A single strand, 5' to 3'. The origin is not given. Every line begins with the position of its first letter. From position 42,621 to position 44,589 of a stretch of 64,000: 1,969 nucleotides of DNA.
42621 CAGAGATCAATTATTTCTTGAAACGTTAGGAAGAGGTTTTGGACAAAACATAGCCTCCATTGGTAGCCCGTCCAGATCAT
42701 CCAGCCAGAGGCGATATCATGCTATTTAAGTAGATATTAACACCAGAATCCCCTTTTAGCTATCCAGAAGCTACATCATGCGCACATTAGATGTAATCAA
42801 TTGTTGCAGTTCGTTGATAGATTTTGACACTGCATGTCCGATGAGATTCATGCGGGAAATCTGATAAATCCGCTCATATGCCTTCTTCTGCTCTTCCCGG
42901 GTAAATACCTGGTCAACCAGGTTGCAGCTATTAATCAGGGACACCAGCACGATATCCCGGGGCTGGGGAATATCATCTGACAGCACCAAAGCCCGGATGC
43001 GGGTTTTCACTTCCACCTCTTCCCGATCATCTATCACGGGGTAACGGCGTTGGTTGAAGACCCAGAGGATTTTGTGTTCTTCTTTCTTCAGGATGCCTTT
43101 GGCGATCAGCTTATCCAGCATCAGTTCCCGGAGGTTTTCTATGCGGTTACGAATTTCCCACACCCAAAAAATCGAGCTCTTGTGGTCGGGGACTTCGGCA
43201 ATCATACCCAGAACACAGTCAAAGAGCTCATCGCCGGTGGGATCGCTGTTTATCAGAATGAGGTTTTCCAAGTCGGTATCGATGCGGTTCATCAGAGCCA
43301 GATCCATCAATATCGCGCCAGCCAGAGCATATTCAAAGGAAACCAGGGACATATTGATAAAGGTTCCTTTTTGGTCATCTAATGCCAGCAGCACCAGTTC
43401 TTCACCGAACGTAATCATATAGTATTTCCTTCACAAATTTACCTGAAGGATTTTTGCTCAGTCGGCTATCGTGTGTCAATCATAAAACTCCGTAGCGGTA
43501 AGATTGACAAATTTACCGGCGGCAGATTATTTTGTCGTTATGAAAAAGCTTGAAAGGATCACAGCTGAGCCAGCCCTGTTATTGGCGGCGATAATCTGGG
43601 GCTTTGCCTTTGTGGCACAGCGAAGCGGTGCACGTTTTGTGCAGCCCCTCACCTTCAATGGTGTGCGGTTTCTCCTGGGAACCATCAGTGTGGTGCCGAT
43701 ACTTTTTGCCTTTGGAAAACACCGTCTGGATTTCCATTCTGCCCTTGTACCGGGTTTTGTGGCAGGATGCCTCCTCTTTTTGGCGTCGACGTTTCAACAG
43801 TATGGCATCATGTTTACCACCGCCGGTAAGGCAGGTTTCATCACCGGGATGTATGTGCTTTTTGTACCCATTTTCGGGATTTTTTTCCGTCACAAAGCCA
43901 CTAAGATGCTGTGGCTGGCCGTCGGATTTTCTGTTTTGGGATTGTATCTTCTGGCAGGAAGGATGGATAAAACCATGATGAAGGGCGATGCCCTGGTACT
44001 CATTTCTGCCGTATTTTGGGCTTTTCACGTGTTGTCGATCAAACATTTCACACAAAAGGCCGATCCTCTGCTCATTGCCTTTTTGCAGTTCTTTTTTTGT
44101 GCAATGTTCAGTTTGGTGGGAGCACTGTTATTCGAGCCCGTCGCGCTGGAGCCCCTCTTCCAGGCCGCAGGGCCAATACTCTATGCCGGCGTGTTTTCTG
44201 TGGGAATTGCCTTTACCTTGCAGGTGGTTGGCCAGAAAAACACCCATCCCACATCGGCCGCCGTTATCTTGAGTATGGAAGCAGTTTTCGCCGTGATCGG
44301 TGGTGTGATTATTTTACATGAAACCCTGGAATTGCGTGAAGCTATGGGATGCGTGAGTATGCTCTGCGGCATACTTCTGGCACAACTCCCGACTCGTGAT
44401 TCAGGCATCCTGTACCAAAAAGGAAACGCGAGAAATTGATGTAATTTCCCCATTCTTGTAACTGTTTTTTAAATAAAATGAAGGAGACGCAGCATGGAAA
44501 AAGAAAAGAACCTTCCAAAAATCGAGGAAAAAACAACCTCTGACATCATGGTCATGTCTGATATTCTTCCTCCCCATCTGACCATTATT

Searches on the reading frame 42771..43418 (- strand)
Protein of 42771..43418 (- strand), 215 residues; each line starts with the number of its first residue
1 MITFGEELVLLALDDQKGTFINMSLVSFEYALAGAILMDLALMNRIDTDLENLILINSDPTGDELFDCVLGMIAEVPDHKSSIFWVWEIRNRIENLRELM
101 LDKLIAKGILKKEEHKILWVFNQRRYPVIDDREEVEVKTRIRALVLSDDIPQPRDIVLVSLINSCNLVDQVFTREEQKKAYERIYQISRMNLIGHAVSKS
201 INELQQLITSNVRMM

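Call 83: search_protein_families(library=pfam, proteins=[window:42771-43418:-], max_evalue=0.00001)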
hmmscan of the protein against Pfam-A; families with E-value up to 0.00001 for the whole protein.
window:42771-43418:- (215 aa): 1 family
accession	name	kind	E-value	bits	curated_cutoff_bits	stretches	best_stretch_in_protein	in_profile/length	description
PF05719.16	GPP34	-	1.8e-46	159.2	29.1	1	6-203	3-200/201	Golgi phosphoprotein 3 (GPP34)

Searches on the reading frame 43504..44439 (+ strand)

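Call 83: search_protein_families(library=pfam, proteins=[window:43504-44439:+], max_evalue=0.00001)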
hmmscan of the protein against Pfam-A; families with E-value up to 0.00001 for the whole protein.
window:43504-44439:+ (311 aa): 1 family
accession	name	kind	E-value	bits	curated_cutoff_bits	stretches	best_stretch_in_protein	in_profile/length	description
PF00892.27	EamA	-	5.6e-41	140.4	28.2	2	159-292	1-132/135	EamA-like transporter family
